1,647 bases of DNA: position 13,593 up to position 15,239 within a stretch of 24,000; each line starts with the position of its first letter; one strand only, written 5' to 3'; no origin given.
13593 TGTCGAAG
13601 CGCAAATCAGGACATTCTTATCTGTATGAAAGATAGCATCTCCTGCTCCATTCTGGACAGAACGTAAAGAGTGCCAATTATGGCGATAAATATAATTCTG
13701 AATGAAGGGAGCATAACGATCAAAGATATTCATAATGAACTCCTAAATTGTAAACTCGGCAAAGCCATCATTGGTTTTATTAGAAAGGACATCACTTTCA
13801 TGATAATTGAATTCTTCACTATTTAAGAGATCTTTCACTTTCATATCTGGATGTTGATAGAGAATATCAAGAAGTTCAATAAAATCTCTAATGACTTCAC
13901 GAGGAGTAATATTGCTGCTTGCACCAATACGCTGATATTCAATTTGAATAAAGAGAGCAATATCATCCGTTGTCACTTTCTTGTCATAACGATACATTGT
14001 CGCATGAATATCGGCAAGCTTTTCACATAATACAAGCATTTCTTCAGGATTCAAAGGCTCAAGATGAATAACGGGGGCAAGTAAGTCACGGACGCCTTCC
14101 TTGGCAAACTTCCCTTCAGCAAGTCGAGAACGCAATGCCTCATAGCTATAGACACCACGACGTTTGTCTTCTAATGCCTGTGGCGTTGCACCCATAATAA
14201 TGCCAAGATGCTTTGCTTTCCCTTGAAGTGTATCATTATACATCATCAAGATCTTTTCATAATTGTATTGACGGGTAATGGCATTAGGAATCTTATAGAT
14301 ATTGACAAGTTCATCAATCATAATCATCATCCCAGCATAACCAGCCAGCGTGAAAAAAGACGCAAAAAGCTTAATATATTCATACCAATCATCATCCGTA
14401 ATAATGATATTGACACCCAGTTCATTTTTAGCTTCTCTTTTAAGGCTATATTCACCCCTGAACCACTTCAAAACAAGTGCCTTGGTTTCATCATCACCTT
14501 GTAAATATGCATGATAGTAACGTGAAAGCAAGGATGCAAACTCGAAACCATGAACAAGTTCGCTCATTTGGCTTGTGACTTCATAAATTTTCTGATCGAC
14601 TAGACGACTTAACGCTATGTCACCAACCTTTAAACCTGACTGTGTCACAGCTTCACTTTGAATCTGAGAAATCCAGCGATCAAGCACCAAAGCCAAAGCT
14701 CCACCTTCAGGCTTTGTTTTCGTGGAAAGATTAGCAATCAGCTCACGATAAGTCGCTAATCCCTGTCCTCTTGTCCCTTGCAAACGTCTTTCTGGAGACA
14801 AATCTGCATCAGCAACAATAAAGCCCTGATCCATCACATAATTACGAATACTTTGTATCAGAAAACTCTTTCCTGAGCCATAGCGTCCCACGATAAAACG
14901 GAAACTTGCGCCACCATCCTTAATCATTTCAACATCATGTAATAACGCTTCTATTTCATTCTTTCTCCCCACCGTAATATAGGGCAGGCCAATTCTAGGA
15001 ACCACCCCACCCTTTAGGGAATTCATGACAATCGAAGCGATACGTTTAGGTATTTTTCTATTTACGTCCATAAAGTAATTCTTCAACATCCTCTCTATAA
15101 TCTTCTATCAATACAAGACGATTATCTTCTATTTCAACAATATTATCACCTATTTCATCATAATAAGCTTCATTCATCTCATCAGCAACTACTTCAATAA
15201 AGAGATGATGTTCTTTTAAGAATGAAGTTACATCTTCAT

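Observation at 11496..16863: TerB_N/TerB_C protein + DUF2791 ATPase + DExH helicase triad: a Shango-type anti-phage cassette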

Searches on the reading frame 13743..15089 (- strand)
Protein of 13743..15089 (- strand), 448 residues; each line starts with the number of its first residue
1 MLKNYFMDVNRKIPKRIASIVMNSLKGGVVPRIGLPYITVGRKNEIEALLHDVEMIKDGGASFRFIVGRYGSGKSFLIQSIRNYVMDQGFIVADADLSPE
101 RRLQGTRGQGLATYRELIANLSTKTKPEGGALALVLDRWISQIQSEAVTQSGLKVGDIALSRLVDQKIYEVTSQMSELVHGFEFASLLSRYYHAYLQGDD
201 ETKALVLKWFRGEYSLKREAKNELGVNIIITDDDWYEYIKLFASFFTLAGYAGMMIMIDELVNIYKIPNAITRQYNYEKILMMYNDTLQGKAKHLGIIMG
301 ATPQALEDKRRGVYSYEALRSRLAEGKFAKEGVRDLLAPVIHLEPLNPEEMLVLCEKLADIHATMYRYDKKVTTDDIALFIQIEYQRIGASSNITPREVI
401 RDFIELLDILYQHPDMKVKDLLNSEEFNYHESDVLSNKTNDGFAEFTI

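Call 4: search_protein_families(library=pfam, proteins=[window:13743-15089:-], max_evalue=1)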
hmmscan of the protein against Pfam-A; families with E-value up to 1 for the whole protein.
window:13743-15089:- (448 aa): 9 families
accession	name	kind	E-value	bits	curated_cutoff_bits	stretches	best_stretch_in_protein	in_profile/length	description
PF10923.14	BrxC_BrxD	-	8.7e-169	562.2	22.2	1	13-425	1-413/414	BREX system ATP-binding protein BrxC/D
PF13191.12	AAA_16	-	1.4e-07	32.6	32.6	1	40-105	3-64/167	AAA ATPase domain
PF01637.24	ATPase_2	-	0.005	17.1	33.2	1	42-91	4-50/225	ATPase domain predominantly from Archaea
PF02463.25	SMC_N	-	0.038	13.9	40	1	57-82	20-45/220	RecF/RecN/SMC N terminal domain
PF13401.12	AAA_22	-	0.054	14.3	27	1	60-86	4-30/130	AAA domain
PF00005.33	ABC_tran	-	0.078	14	25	1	65-122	15-75/137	ABC transporter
PF11534.13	HTHP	-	0.095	13.5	25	0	180-204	13-37/72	Hexameric tyrosine-coordinated heme protein (HTHP)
PF07693.20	KAP_NTPase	-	0.11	12.2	20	1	66-129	25-87/293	KAP family P-loop domain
PF13604.12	AAA_30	-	0.22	11.7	27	1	59-101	16-56/191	AAA domain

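Call 5: search_protein_families(library=padloc, proteins=[window:13743-15089:-], max_evalue=1)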
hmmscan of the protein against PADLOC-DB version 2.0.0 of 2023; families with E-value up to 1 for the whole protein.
window:13743-15089:- (448 aa): 3 families
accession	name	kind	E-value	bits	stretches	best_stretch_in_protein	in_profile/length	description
PDLC03959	SngB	-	4.5e-190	630.4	1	11-447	4-438/439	-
PDLC02494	BrxD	-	2e-45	153.7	1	15-418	6-406/440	BrxD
PDLC04140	mad8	-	0.021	12.3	1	62-99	28-67/314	mads_8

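Call 58: search_solved_structures(query=window:13743-15071:-, max_evalue=0.01)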
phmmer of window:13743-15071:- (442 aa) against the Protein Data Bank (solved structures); distinct sequences matched with E-value up to 0.01: 0.

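Call 64: search_protein_families(library=ncbifam, proteins=[window:13743-15071:-], max_evalue=0.001)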
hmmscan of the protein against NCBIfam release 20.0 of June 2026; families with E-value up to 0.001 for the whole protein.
window:13743-15071:- (442 aa): 1 family
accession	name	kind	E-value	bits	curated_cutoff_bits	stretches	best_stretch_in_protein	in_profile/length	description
NF033438.1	BREX_BrxD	equivalog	7.6e-46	157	350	1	12-411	5-401/423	BREX system ATP-binding protein BrxD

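Call 69: search_dna_similar(query=window:13743-15071:-, collection=plasmids, mode=protein, max_rows=15)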
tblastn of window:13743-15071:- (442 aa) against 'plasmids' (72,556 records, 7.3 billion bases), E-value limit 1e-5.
Records with a match: 696; places in all: 702; records where one place covers at least 80% of the query: 691.
Best place of each record, by identity: 60-80% 1; <60% 695.
By first word of the organism name: Klebsiella 449; Salmonella 144; Escherichia 14; Sulfitobacter 7; Phaeobacter 5; Azospirillum 4; Bradyrhizobium 4; Raoultella 4; Paracoccus 3; Burkholderia 3; and 48 more.
By predicted mobility (MOB-suite, as given by PLSDB): conjugative 542; non-mobilizable 109; mobilizable 45.
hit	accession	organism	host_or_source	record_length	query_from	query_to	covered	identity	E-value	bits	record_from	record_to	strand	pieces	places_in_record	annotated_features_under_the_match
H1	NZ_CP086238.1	Clostridium estertheticum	single colony,bovine feces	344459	2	442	100%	76.0%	0e+0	707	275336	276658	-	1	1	ATP-binding protein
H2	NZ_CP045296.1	Paenibacillus cellulositrophicus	cell culture,Thai soil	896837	6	442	99%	51.9%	1e-151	483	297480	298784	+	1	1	ATP-binding protein | DEAD/DEAH box helicase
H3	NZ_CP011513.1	Paenibacillus peoriae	cell culture,soil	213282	7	442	99%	49.1%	2e-138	445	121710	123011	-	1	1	ATP-binding protein | DEAD/DEAH box helicase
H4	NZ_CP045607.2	Bacillus cereus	Whole organism,soil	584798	7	430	96%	45.0%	2e-115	379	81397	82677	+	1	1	ATP-binding protein | TerB N-terminal domain-containing protein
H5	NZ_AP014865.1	Bacillus thuringiensis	-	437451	7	420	94%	44.8%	2e-114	376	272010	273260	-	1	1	ATP-binding protein | TerB N-terminal domain-containing protein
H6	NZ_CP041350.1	Komagataeibacter xylinus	Ziziphus mauritiana Lam,cell ...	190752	6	420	94%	43.6%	1e-104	347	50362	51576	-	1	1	ATP-binding protein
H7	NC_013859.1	Azospirillum sp. B510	-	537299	6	442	99%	41.0%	3e-104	347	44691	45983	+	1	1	ATP-binding protein | DEAD/DEAH box helicase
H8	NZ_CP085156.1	Pseudosulfitobacter sp. DSM 107133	cell culture,Seawater from the North ...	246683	3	428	96%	41.9%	8e-104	345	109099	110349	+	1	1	ATP-binding protein | TerB N-terminal domain-containing protein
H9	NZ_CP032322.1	Azospirillum argentinense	soil sample,Agricultural field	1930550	2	442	100%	40.2%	5e-103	343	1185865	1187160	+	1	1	record has no annotation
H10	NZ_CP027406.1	Roseobacter denitrificans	Environment,seaweed, Enteromorpha linza ...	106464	3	431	97%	41.1%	1e-102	342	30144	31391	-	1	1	ATP-binding protein | TerB N-terminal domain-containing protein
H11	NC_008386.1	Roseobacter denitrificans OCh 114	-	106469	3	431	97%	41.1%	1e-102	342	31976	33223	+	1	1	ATP-binding protein | TerB N-terminal domain-containing protein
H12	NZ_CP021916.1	Sagittula sp. P11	cell culture,sulfidic waters (60 m) ...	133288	6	422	94%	42.2%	5e-102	340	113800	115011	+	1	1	ATP-binding protein | TerB N-terminal domain-containing protein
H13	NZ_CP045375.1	Sulfitobacter sp. THAF37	pure culture,Surface of a polyethylene ...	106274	6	422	94%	42.2%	5e-102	340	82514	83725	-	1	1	ATP-binding protein | TerB N-terminal domain-containing protein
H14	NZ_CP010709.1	Phaeobacter inhibens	cell culture,algae aquaculture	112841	3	418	94%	42.1%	5e-104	346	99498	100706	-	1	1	ATP-binding protein | TerB N-terminal domain-containing protein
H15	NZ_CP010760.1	Phaeobacter inhibens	cell culture,clam larvae aquaculture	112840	3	418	94%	42.1%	5e-104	346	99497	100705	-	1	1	ATP-binding protein | TerB N-terminal domain-containing protein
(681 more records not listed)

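Call 70: search_dna_similar(query=window:13743-15071:-, collection=phages, mode=protein, max_rows=10)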
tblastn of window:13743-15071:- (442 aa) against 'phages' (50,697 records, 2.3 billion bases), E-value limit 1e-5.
No match.

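Call 72: get_annotated_region(hit=H1, flank=7000)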
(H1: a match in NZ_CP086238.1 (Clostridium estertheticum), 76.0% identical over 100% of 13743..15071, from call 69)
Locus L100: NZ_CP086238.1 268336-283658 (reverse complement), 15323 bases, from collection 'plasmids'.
description: Clostridium estertheticum strain CF002 plasmid pCF002-344, complete sequence
organism: Clostridium estertheticum (NCBI taxid 238834)
taxonomy: Bacteria; Bacillota; Clostridia; Eubacteriales; Clostridiaceae; Clostridium; Clostridium estertheticum
host: -; source: single colony,bovine feces; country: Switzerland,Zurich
typing (MOB-suite, as given by PLSDB): non-mobilizable
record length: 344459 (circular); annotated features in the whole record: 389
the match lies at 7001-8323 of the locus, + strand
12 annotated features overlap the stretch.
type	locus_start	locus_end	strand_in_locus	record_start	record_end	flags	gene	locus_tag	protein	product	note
CDS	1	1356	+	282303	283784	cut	-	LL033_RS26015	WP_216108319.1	amino acid adenylation domain-containing protein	-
CDS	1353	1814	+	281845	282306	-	-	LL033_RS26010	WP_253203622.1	GNAT family N-acetyltransferase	-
CDS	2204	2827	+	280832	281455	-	-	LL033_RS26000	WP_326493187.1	MFS transporter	GO:0055085 - transmembrane transport [Evidence IEA]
CDS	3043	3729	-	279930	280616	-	-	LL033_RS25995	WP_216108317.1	alpha/beta hydrolase-fold protein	-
CDS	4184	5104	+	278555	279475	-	-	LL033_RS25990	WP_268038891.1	relaxase/mobilization nuclease domain-containing protein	-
CDS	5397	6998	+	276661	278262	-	-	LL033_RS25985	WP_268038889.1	TerB N-terminal domain-containing protein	-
CDS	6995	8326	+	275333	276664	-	-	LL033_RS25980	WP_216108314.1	ATP-binding protein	-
CDS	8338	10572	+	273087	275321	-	-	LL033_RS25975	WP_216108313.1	DEAD/DEAH box helicase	-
CDS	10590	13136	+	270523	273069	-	-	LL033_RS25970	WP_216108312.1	ATP-binding cassette domain-containing protein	-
CDS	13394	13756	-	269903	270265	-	-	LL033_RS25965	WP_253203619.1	IS110 family transposase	-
CDS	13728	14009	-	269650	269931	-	-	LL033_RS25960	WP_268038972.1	transposase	GO:0006313 - DNA transposition [Evidence IEA]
CDS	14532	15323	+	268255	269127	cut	-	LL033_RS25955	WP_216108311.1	DUF5131 family protein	-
